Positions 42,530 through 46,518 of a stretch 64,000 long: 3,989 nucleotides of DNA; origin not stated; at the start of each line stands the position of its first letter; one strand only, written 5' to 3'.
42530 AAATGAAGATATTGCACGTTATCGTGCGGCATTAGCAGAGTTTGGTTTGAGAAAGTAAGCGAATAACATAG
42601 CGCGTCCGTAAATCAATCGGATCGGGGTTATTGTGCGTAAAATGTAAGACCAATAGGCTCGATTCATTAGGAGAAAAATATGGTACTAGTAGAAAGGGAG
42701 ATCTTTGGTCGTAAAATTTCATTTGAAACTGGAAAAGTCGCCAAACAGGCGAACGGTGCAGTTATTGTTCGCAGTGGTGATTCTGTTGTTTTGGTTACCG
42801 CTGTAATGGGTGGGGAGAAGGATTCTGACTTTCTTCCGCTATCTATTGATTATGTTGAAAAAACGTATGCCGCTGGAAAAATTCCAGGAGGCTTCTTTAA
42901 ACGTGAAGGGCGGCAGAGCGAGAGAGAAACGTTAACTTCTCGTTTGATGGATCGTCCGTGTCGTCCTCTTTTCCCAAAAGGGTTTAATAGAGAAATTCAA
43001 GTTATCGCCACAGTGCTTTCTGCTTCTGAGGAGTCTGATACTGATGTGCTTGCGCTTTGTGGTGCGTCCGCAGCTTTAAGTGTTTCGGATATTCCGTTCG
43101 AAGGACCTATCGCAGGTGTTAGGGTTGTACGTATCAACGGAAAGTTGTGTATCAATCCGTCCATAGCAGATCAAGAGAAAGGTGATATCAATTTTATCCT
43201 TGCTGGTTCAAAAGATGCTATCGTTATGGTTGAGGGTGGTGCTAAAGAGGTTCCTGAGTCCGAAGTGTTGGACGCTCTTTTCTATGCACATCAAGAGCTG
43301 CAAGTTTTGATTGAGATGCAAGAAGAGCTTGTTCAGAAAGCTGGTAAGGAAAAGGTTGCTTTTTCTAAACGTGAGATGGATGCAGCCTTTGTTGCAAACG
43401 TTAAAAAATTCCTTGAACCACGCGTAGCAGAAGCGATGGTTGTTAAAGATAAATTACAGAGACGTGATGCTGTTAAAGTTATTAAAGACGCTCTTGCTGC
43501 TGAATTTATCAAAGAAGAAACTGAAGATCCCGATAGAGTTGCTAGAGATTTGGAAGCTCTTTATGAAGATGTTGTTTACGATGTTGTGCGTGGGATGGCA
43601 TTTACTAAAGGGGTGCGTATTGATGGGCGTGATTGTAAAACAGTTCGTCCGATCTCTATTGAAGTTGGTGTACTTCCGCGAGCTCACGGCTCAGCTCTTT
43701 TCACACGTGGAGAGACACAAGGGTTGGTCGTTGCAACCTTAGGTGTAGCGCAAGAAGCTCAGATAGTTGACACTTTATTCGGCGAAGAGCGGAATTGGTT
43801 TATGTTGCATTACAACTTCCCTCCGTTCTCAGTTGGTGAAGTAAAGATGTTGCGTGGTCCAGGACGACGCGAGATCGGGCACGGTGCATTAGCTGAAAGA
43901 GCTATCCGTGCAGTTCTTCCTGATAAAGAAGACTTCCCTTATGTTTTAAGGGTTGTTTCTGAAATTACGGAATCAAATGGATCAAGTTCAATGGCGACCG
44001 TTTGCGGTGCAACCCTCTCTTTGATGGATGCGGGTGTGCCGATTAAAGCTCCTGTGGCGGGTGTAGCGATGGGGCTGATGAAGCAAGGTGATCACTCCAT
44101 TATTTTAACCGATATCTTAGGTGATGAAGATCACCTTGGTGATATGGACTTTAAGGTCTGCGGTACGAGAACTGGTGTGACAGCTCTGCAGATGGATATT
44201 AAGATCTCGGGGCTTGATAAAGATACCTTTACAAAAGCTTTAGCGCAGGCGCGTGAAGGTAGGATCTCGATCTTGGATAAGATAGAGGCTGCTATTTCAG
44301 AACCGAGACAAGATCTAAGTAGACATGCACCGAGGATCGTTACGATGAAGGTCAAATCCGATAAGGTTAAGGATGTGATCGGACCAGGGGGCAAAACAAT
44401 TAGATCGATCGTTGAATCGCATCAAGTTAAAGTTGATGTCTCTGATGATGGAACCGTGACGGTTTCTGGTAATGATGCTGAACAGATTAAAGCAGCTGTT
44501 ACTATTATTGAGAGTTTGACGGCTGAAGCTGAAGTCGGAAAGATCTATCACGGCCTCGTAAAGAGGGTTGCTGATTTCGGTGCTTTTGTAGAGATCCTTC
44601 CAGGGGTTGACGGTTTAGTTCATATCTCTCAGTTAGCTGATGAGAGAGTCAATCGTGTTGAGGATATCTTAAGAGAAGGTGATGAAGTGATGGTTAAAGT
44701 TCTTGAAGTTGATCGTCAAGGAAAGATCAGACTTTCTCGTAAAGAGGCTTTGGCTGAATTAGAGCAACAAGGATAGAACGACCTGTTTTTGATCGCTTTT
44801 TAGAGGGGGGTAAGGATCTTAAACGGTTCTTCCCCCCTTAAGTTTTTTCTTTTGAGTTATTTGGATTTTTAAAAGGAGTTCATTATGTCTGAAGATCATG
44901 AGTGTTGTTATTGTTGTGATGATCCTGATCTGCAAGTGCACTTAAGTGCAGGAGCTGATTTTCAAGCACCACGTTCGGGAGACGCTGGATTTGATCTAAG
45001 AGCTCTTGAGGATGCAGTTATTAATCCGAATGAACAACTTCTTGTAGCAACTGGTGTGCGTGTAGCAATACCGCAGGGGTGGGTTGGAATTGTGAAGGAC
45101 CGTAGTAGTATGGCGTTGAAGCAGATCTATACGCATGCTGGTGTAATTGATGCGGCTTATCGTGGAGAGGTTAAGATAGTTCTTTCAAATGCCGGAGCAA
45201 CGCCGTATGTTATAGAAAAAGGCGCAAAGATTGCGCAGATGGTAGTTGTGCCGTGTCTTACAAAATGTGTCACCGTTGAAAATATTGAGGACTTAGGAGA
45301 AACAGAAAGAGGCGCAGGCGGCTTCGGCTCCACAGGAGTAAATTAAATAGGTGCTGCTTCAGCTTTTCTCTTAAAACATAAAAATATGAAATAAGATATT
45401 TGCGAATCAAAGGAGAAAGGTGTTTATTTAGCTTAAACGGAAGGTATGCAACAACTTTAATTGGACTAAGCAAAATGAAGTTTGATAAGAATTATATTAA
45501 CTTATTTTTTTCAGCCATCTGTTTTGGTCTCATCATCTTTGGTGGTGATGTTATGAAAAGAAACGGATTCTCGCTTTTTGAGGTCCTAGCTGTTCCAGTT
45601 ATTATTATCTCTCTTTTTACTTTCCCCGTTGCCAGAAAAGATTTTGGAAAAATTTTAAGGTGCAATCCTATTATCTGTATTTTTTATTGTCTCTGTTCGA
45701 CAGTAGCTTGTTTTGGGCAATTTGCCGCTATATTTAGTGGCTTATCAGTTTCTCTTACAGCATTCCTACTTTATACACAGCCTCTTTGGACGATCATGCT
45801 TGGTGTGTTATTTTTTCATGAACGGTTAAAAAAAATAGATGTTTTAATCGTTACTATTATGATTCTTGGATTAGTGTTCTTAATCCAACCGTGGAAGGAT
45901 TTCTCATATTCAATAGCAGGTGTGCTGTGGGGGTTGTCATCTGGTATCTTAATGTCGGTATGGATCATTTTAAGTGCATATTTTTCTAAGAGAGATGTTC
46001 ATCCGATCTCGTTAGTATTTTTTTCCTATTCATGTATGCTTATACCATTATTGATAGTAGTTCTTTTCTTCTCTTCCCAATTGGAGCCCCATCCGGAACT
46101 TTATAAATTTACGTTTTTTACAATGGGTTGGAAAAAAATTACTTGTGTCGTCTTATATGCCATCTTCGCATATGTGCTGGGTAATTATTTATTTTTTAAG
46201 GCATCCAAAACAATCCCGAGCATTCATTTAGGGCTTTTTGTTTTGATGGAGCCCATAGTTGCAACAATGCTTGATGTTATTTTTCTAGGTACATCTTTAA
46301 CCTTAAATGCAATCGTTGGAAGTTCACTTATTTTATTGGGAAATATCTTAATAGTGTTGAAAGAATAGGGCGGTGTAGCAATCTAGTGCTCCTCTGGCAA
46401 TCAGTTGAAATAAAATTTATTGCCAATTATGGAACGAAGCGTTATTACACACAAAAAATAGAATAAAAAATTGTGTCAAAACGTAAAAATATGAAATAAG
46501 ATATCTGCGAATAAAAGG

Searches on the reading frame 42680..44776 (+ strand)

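Call 54: search_protein_families(library=pfam, proteins=[window:42680-44776:+], max_evalue=0.001)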
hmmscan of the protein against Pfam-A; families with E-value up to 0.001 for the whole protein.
window:42680-44776:+ (698 aa): 6 families
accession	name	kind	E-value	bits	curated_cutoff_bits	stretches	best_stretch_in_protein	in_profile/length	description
PF01138.27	RNase_PH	-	1.9e-58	196.9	25.5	2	322-454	2-130/130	3' exoribonuclease family, domain 1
PF03725.20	RNase_PH_C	-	6.4e-21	74.5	20.8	2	142-205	1-66/67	3' exoribonuclease family, domain 2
PF00575.29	S1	-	2.2e-19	70.1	22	1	617-688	2-74/74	S1 RNA binding domain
PF03726.19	PNPase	-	2.6e-13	50.7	24.6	1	239-318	4-81/81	Polyribonucleotide nucleotidyltransferase, RNA binding domain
PF00013.35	KH_1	-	2.1e-12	47.1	21.5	1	554-611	2-65/66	KH domain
PF23459.1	S1_RRP5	-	0.00024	22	27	1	620-680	4-64/72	RRP5 S1 domain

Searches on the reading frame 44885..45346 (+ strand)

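Call 54: search_protein_families(library=pfam, proteins=[window:44885-45346:+], max_evalue=0.001)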
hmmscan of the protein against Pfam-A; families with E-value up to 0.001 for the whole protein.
window:44885-45346:+ (153 aa): 2 families
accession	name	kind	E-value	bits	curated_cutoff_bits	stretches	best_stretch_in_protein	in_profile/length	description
PF00692.24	dUTPase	-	1.4e-32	112.6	22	1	28-151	8-129/129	dUTPase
PF22769.1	DCD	-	7.2e-13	49.3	27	1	42-121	69-150/153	dCTP deaminase-like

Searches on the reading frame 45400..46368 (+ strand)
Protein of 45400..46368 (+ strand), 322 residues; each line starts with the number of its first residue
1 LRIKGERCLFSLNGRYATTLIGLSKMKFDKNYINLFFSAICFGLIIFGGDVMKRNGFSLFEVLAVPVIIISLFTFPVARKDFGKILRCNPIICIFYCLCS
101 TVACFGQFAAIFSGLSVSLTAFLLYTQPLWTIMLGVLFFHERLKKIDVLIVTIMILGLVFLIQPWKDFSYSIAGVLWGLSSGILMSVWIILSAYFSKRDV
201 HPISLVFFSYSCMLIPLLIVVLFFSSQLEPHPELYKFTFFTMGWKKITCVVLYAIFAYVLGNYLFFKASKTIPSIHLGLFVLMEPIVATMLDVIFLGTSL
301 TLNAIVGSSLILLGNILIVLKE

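Call 54: search_protein_families(library=pfam, proteins=[window:45400-46368:+], max_evalue=0.001)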
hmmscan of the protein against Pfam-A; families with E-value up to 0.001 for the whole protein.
window:45400-46368:+ (322 aa): 1 family
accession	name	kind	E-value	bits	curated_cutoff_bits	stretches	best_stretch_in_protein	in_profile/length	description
PF00892.27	EamA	-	4.7e-28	98.6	28.2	2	173-319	2-134/135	EamA-like transporter family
